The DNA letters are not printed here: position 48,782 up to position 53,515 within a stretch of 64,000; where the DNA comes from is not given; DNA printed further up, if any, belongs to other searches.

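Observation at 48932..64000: Likely two-gene surface module: the nested FGE/glycine-rich protein is co-oriented with, and 66 bp upstream of, the giant adhesin, behind a 610-bp non-coding leader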

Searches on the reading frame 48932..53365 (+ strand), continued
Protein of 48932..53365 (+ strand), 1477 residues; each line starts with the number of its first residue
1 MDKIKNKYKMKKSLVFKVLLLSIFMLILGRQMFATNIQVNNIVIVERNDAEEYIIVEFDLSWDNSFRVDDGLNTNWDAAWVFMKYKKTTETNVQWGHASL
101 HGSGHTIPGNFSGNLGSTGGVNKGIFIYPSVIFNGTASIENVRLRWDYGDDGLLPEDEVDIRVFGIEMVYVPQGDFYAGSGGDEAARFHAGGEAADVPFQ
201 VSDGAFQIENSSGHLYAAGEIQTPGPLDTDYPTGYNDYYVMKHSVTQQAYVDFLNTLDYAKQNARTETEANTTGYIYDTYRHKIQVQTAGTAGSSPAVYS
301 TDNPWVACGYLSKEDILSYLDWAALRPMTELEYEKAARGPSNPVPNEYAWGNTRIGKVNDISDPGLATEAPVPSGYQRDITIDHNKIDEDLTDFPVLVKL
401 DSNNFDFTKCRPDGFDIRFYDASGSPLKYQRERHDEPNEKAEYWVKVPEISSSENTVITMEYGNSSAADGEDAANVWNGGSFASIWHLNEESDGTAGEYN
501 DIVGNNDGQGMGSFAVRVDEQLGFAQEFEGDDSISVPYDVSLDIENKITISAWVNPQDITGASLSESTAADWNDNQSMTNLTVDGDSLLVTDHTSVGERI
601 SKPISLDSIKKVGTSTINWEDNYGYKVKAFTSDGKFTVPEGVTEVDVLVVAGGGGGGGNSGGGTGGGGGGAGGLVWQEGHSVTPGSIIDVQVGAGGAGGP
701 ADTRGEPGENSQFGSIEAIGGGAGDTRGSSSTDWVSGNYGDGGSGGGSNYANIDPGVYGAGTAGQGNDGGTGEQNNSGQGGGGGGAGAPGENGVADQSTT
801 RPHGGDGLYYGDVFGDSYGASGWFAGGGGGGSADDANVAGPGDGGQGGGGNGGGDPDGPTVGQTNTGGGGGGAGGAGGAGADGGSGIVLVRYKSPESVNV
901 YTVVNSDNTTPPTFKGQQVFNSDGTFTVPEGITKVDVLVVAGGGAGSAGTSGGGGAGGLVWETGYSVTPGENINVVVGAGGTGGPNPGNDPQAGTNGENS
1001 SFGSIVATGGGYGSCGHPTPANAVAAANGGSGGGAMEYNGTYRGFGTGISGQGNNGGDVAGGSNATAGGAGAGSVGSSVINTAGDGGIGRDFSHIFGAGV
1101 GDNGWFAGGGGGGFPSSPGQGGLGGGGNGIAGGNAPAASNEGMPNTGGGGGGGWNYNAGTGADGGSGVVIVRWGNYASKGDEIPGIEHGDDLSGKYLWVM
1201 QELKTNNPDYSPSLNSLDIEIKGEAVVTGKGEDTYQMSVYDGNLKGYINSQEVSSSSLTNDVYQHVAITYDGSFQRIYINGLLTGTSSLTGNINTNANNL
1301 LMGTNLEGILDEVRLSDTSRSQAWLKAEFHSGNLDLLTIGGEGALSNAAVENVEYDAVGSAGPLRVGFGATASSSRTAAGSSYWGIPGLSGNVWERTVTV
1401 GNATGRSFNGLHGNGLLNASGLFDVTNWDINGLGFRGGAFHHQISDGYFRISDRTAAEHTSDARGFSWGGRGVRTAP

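Call 13: find_homologous_proteins(query=window:48932-53365:+)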
Query window:48932-53365:+ (1477 aa): 585 proteins with E <= 0.001 among 8000 candidates; the best 120 are listed.
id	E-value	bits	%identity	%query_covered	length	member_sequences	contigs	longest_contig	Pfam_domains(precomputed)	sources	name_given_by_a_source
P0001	0.0e+0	2547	77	100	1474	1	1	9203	PF21722.5,PF13385.14,PF10102.15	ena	-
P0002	0.0e+0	2353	73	99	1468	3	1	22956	PF21722.5,PF13385.14,PF03781.23,PF10102.15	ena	-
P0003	0.0e+0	2294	75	49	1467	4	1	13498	PF21722.5,PF13385.14,PF03781.23,PF10102.15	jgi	-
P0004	0.0e+0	2261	71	99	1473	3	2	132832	PF21722.5,PF13385.14,PF03781.23,PF10102.15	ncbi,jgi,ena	-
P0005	0.0e+0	2092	68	48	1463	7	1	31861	PF21722.5,PF13385.14,PF03781.23,PF10102.15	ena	-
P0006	0.0e+0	1774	62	48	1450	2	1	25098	PF21722.5,PF13385.14,PF03781.23,PF10102.15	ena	-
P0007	0.0e+0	1759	65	48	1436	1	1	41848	PF21722.5,PF13385.14,PF03781.23,PF10102.15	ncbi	-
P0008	0.0e+0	1756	65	48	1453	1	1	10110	PF21722.5,PF13385.14,PF10102.15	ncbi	-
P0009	0.0e+0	1736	62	48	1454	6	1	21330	PF21722.5,PF13385.14,PF03781.23,PF10102.15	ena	-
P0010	0.0e+0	1732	62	48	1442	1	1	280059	PF21722.5,PF13385.14,PF03781.23,PF10102.15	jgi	jgi:hypothetical protein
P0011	0.0e+0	1680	56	99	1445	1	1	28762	PF21722.5,PF13385.14,PF03781.23,PF10102.15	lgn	-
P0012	0.0e+0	1660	56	55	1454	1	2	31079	PF21722.5,PF13385.14,PF03781.23,PF10102.15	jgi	jgi:hypothetical protein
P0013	0.0e+0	1652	59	64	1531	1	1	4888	PF21722.5,PF13385.14,PF10102.15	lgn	-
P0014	0.0e+0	1631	59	48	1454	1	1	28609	PF21722.5,PF13385.14,PF03781.23,PF10102.15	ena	-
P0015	0.0e+0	1611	55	99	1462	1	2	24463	PF21722.5,PF13385.14,PF03781.23,PF10102.15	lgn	-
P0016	0.0e+0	1587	56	68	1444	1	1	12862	PF21722.5,PF13385.14,PF03781.23,PF10102.15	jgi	jgi:formylglycine-generating enzyme required for sulfatase activity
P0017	0.0e+0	1392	56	46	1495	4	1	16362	PF21722.5,PF13385.14,PF03781.23,PF10102.15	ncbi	-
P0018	4.9e-111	391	32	13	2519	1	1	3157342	PF07953.21,PF13385.14,PF10102.15,PF02210.32,PF00054.31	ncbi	ncbi:MAG: DUF2341 domain-containing protein, partial [Candidatus Thorarchaeota archaeon]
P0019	1.1e-108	383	50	9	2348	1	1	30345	PF07495.20,PF07953.21,PF13385.14,PF10102.15,PF02210.32,PF00054.31,PF01436.28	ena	-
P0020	1.5e-105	373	46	13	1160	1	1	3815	PF07953.21,PF13385.14,PF10102.15,PF02210.32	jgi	jgi:hypothetical protein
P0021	1.6e-98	349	41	25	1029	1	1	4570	PF03781.23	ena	-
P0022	2.9e-97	345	42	24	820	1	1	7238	PF19408.6,PF03781.23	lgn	-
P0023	1.5e-95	340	40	25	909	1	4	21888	PF07591.16,PF07603.18,PF03781.23,PF05203.22,PF08517.18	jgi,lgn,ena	-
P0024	3.8e-95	338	41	25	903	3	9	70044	PF07591.16,PF07603.18,PF03781.23,PF05203.22,PF08517.18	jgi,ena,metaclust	metaclust:\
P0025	6.8e-95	337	36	22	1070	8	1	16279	PF03781.23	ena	-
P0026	5.4e-93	331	42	23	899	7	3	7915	PF07591.16,PF07603.18,PF03781.23,PF05203.22,PF08517.18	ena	-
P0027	1.4e-92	330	41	25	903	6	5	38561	PF07591.16,PF07603.18,PF03781.23,PF05203.22,PF08517.18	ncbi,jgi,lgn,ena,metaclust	metaclust:\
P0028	1.4e-92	330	40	25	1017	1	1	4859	PF03781.23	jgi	jgi:uncharacterized protein (TIGR02145 family)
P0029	4.1e-92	328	33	14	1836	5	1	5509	PF07953.21,PF13385.14,PF10102.15,PF02210.32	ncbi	ncbi:MAG: LamG-like jellyroll fold domain-containing protein, partial [Candidatus Thorarchaeota arch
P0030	6.4e-92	327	40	25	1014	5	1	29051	PF03781.23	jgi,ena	jgi:uncharacterized protein (TIGR02145 family)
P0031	2.4e-91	326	40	25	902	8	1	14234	PF07591.16,PF07603.18,PF03781.23,PF05203.22,PF08517.18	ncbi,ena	-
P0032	9.1e-91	324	41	23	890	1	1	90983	PF03781.23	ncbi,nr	ncbi:MAG: hypothetical protein NTY96_08745 [Bacteroidetes bacterium]|nr:hypothetical protein [Bacter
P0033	1.1e-89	320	34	21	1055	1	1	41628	PF03781.23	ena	-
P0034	1.2e-89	320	39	25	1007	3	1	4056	PF03781.23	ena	-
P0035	3.5e-89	318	34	20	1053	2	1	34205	PF03781.23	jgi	-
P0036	1.5e-88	316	36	20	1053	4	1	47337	PF03781.23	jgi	-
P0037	2.1e-88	316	40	25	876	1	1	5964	PF09603.16,PF19408.6,PF03781.23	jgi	jgi:uncharacterized protein (TIGR02145 family)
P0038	3.4e-88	315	40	25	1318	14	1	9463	PF03781.23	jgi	jgi:formylglycine-generating enzyme required for sulfatase activity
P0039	8.9e-88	314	45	13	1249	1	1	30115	PF10102.15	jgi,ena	-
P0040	3.5e-87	312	39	24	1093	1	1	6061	PF03781.23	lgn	-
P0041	4.4e-86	308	38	25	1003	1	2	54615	PF07591.16,PF03781.23,PF05203.22,PF08517.18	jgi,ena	-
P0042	6.6e-86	308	40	25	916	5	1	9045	PF07591.16,PF07603.18,PF03781.23,PF08517.18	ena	-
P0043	7.6e-86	307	35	20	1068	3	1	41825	PF03781.23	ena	-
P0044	9.5e-86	307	37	20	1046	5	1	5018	PF03781.23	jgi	-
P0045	1.7e-85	306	39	25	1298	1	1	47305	PF07603.18,PF03781.23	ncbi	-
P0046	5.7e-85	304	32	24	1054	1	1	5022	PF03781.23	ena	-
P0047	8.1e-85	304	35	23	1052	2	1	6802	PF03781.23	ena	-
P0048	1.5e-84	303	39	24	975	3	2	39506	PF07591.16,PF26707.1,PF03781.23,PF08517.18,PF14890.12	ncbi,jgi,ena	jgi:hypothetical protein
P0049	1.6e-84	303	38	23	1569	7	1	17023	PF09603.16,PF16974.12,PF26707.1,PF07603.18,PF03781.23,PF00041.28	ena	-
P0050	1.7e-84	303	34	22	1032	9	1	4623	PF03781.23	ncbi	-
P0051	4.9e-84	301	35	13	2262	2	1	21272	PF01839.30,PF00932.26,PF13385.14,PF10102.15,PF02210.32,PF06848.18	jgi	jgi:hypothetical protein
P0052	1.2e-83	300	41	23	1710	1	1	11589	PF25059.2,PF26707.1,PF07603.18,PF03781.23,PF00041.28,PF16656.12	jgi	jgi:hypothetical protein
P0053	2.8e-83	299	36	20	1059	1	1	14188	PF03781.23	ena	-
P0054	2.0e-82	296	34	22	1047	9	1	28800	PF03781.23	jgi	-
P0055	2.4e-82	296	41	24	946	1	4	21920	PF07591.16,PF03781.23,PF08517.18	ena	-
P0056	2.5e-82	296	40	24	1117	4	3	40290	PF07591.16,PF07603.18,PF03781.23,PF08517.18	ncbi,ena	-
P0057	2.8e-82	295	41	23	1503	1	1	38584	PF16974.12,PF25059.2,PF26707.1,PF03781.23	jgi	jgi:hypothetical protein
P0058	2.9e-82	295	40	25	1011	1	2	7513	PF13385.14,PF03781.23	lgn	-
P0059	3.0e-82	295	38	25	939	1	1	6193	PF07591.16,PF03781.23,PF08517.18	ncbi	ncbi:MAG: SUMF1/EgtB/PvdO family nonheme iron enzyme [Bacteroidota bacterium]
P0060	4.6e-82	295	37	25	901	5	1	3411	PF11999.14,PF03781.23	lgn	-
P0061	6.4e-82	294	34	23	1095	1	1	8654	PF03781.23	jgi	jgi:hypothetical protein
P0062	6.8e-82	294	36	8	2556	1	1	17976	PF17851.9,PF13385.14,PF10102.15,PF02210.32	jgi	jgi:hypothetical protein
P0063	7.1e-82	294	40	22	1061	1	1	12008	PF26707.1,PF03781.23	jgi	-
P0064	8.2e-82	294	42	25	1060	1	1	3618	PF18962.8,PF03781.23,PF13860.13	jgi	jgi:formylglycine-generating enzyme required for sulfatase activity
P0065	1.6e-81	293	38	24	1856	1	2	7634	PF07591.16,PF09603.16,PF03781.23,PF05203.22,PF01079.26,PF08517.18,PF14890.12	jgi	jgi:hypothetical protein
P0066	2.1e-81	293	39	24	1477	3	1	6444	PF07591.16,PF25059.2,PF07603.18,PF03781.23,PF05203.22,PF08517.18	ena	-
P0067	4.5e-81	292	40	24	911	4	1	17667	PF07591.16,PF07603.18,PF03781.23,PF08517.18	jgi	jgi:formylglycine-generating enzyme required for sulfatase activity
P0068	8.8e-81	291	34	20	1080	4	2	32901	PF03781.23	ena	-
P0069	9.1e-81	290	31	21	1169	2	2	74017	PF03781.23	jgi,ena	jgi:formylglycine-generating enzyme required for sulfatase activity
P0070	2.3e-80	289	32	20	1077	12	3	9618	PF03781.23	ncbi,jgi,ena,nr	ncbi:MAG: hypothetical protein QGG25_16090 [Phycisphaerae bacterium]|jgi:hypothetical protein|nr:hyp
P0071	3.9e-80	288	40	25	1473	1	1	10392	PF07591.16,PF07603.18,PF03781.23,PF08517.18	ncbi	-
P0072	4.2e-80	288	37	24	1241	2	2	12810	PF07603.18,PF03781.23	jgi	-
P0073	4.4e-80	288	35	23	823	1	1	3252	PF13385.14,PF03781.23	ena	-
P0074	4.8e-80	288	35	20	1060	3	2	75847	PF03781.23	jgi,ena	-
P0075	6.3e-80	288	34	22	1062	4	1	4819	PF03781.23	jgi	-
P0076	1.4e-79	287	42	13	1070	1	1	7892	PF07953.21,PF13385.14,PF10102.15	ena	-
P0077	2.7e-79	286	39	24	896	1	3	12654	PF07591.16,PF07603.18,PF03781.23,PF08517.18,PF14890.12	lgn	-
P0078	7.6e-79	284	40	24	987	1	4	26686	PF03781.23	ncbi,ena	-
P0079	8.5e-79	284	29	23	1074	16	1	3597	PF03781.23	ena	-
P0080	1.7e-78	283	38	23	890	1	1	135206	PF11999.14,PF03781.23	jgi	jgi:formylglycine-generating enzyme required for sulfatase activity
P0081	2.0e-78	283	42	22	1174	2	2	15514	PF07679.23,PF03781.23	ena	-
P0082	2.4e-78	282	41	24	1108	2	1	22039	PF09603.16,PF26707.1,PF18998.7,PF03781.23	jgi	jgi:uncharacterized protein (TIGR02145 family)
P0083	2.9e-78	282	43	23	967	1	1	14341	PF03781.23,PF00144.30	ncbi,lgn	-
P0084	3.1e-78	282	38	25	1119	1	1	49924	PF03781.23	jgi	-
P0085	4.0e-78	282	41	24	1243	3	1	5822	PF07591.16,PF26707.1,PF03781.23,PF05203.22,PF01079.26,PF08517.18,PF14890.12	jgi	jgi:hypothetical protein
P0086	4.0e-78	282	40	23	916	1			PF03781.23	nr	nr:SUMF1/EgtB/PvdO family nonheme iron enzyme [Cytophagales bacterium]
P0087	9.7e-78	280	40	25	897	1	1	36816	PF09603.16,PF03781.23,PF19081.7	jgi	jgi:uncharacterized protein (TIGR02145 family)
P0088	1.1e-77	280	32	23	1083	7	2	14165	PF03781.23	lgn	-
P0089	1.1e-77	280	33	21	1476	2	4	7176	PF03781.23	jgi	jgi:formylglycine-generating enzyme required for sulfatase activity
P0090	1.5e-77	280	29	20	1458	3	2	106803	PF03781.23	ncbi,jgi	-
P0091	1.7e-77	280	35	12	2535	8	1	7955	PF22352.3,PF13385.14,PF10102.15,PF02210.32,PF08329.17,PF16967.12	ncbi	ncbi:MAG: LamG-like jellyroll fold domain-containing protein, partial [Candidatus Kariarchaeaceae ar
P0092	1.9e-77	279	37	25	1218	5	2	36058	PF18962.8,PF03781.23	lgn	-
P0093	2.3e-77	279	40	19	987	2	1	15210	PF21722.5,PF19408.6,PF03781.23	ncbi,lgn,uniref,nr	ncbi:glycine-rich domain-containing protein [Algoriphagus marincola]|uniref:glycine-rich domain-cont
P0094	2.3e-77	279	36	12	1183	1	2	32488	PF13385.14,PF10102.15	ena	-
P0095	4.8e-77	278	37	24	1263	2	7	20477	PF07603.18,PF03781.23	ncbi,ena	-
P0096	5.7e-77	278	36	20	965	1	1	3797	PF03781.23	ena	-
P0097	7.5e-77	277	39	23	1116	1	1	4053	PF26707.1,PF03781.23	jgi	jgi:hypothetical protein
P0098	1.1e-76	277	42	18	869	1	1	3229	PF03781.23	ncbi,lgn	ncbi:MAG: SUMF1/EgtB/PvdO family nonheme iron enzyme [Ignavibacteria bacterium]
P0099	1.5e-76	277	32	21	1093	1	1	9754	PF03781.23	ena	-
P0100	1.9e-76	276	39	24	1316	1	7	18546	PF09603.16,PF26707.1,PF07603.18,PF03781.23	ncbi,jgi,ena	jgi:uncharacterized protein (TIGR02145 family)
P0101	2.1e-76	276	39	23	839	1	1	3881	PF03781.23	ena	-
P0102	3.0e-76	275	40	24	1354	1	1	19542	PF16974.12,PF26707.1,PF07603.18,PF03781.23,PF00041.28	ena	-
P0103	9.8e-76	274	41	24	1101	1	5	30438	PF09603.16,PF26707.1,PF03781.23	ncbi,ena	-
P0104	1.7e-75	273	41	23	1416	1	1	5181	PF07679.23,PF26182.1,PF03781.23,PF02368.25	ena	-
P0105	2.6e-75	272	30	22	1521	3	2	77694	PF03781.23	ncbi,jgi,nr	ncbi:MAG: hypothetical protein FJ222_00835 [Lentisphaerae bacterium]|nr:hypothetical protein [Lentis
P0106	5.1e-75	271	40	18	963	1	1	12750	PF21722.5,PF19408.6,PF03781.23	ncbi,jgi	jgi:formylglycine-generating enzyme required for sulfatase activity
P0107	1.6e-74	270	32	20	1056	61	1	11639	PF03781.23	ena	-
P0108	2.5e-74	269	33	21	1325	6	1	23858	PF03781.23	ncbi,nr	ncbi:MAG: SUMF1/EgtB/PvdO family nonheme iron enzyme [Kiritimatiellia bacterium]|nr:SUMF1/EgtB/PvdO 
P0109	8.6e-74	267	33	21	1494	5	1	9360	PF03781.23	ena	-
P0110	1.2e-73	267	38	23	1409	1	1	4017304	PF09603.16,PF16974.12,PF07603.18,PF03781.23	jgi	jgi:uncharacterized protein (TIGR02145 family)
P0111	2.5e-73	266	31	22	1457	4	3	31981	PF03781.23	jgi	jgi:formylglycine-generating enzyme required for sulfatase activity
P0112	3.0e-73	266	33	23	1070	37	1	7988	PF03781.23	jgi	jgi:hypothetical protein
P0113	5.5e-73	265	38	24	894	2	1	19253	PF19408.6,PF03736.23,PF03781.23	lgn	-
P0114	7.1e-73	264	32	21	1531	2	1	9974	PF03781.23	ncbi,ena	-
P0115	7.1e-73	264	42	22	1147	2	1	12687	PF00801.27,PF03781.23,PF18911.7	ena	-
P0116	2.5e-72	262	31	23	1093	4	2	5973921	PF03781.23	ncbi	-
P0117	2.9e-72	262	32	22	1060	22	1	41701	PF03781.23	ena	-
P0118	4.4e-72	262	29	22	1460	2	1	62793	PF03781.23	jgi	-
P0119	4.7e-72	262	29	21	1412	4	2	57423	PF03781.23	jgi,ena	-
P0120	6.2e-72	261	29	21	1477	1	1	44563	PF03781.23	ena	-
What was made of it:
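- Some relatives in the wider scaffold family do carry Por_Secre_tail (P0064, P0092, call 13).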
